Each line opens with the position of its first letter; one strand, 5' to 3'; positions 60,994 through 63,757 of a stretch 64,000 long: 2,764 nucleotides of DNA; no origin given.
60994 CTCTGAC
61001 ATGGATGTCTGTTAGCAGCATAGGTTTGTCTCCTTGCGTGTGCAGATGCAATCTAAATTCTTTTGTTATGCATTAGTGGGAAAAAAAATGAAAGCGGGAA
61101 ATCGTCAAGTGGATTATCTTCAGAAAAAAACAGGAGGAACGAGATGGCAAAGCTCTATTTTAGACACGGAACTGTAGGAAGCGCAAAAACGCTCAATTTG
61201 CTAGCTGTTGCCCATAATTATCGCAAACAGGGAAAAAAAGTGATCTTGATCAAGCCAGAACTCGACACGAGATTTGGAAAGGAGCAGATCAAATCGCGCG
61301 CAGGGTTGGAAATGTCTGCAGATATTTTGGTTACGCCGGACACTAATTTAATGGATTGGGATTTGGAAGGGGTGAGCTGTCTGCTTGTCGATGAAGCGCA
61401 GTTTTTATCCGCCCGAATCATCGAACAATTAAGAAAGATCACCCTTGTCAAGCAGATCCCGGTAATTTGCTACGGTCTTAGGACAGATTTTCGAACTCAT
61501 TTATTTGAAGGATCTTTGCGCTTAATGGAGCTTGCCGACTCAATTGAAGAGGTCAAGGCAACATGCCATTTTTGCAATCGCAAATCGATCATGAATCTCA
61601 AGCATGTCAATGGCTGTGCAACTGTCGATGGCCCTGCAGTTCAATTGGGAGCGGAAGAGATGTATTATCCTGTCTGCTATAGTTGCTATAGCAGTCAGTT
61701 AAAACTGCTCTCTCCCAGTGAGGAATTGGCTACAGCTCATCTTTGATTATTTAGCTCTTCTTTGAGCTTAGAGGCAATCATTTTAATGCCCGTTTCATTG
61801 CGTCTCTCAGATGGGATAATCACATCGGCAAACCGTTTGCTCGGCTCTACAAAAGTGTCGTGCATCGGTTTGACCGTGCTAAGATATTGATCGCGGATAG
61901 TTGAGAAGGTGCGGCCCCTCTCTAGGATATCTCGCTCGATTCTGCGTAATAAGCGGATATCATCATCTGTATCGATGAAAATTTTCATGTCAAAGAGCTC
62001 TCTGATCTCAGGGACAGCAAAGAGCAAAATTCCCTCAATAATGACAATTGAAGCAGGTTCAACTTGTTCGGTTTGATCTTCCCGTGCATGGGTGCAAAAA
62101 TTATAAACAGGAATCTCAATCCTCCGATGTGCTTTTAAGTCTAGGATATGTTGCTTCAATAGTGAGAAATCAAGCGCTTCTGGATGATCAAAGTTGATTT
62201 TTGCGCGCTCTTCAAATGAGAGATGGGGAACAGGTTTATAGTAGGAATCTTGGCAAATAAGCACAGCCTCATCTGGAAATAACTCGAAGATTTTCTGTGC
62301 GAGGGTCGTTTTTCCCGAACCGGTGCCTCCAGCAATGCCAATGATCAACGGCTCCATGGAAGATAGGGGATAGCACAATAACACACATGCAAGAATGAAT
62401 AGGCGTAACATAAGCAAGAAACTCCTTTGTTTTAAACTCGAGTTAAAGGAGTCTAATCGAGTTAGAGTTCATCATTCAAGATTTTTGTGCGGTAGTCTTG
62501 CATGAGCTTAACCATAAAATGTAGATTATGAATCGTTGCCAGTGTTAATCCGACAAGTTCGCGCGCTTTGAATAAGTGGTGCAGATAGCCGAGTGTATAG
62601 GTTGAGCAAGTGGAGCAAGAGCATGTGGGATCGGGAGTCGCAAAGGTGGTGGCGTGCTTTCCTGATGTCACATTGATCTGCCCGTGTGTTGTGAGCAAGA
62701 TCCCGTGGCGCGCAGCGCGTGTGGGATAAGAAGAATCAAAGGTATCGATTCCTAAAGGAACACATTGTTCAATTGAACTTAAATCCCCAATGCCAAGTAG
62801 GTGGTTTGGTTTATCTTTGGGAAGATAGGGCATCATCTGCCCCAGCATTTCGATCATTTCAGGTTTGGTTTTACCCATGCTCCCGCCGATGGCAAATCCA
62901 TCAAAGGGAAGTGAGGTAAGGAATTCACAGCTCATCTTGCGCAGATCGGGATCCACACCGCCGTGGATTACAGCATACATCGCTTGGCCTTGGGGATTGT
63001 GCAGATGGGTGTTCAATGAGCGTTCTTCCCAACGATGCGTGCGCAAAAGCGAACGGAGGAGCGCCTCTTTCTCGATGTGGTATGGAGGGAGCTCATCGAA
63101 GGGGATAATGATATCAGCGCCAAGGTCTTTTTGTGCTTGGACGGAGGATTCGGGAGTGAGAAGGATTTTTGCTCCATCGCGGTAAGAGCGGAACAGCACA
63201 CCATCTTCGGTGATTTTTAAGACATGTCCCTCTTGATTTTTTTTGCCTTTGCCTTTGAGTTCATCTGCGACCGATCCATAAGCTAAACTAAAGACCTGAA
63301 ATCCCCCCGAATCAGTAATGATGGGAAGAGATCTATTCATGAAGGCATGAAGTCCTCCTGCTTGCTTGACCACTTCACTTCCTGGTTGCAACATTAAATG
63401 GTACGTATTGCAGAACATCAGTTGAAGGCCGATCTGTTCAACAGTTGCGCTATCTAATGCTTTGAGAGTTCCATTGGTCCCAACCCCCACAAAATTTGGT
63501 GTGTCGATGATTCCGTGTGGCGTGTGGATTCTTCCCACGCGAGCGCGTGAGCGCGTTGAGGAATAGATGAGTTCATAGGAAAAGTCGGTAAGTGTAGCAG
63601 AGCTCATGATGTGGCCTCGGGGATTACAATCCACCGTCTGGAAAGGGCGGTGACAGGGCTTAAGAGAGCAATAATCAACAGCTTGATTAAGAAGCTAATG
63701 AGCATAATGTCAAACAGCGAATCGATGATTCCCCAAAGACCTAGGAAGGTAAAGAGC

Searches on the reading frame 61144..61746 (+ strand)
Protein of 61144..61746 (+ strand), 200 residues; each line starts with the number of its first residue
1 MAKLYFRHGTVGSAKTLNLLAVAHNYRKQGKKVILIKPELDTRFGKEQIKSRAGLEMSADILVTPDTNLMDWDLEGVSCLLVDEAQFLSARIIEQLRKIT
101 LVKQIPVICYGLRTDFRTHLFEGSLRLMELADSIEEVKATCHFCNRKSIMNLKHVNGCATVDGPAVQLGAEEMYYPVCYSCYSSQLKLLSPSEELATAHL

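Call 77: search_protein_families(library=pfam, proteins=[window:61144-61746:+], max_evalue=0.001)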
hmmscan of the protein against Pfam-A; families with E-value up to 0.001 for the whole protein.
window:61144-61746:+ (200 aa): 2 families
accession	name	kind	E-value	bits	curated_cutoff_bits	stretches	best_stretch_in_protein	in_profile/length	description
PF00265.24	TK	-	4.2e-38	131.4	20.6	1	3-182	2-176/176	Thymidine kinase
PF13401.12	AAA_22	-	0.00029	21.6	27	0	9-113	12-124/130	AAA domain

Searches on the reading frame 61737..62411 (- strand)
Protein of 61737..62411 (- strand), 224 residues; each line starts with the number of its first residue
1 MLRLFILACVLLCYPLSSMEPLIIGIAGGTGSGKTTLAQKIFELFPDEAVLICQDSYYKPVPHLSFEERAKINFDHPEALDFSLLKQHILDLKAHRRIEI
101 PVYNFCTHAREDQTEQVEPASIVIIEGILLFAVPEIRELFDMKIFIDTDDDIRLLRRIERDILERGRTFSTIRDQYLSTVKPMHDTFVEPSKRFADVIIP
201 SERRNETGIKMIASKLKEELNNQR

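Call 77: search_protein_families(library=pfam, proteins=[window:61737-62411:-], max_evalue=0.001)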
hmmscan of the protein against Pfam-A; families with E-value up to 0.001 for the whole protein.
window:61737-62411:- (224 aa): 5 families
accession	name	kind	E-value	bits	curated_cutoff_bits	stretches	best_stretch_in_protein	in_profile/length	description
PF00485.24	PRK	-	2.1e-45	155.4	22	1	23-207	1-195/196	Phosphoribulokinase / Uridine kinase family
PF13238.12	AAA_18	-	7.8e-06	26.8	29.4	1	24-161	1-112/128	AAA domain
PF06414.18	Zeta_toxin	-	6.4e-05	22.9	22.3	1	18-66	13-63/199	Zeta toxin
PF01121.26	CoaE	-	0.00024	21.3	27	0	22-176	1-159/180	Dephospho-CoA kinase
PF00931.28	NB-ARC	-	0.00064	19.5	23.5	0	17-44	13-41/248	NB-ARC domain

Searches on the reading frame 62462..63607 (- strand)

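Call 77: search_protein_families(library=pfam, proteins=[window:62462-63607:-], max_evalue=0.001)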
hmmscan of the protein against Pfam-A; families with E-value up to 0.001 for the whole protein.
window:62462-63607:- (381 aa): 1 family
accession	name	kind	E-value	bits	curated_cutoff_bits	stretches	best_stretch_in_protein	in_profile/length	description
PF01702.25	TGT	-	1.2e-118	396.7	26.3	1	21-381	2-344/357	Queuine tRNA-ribosyltransferase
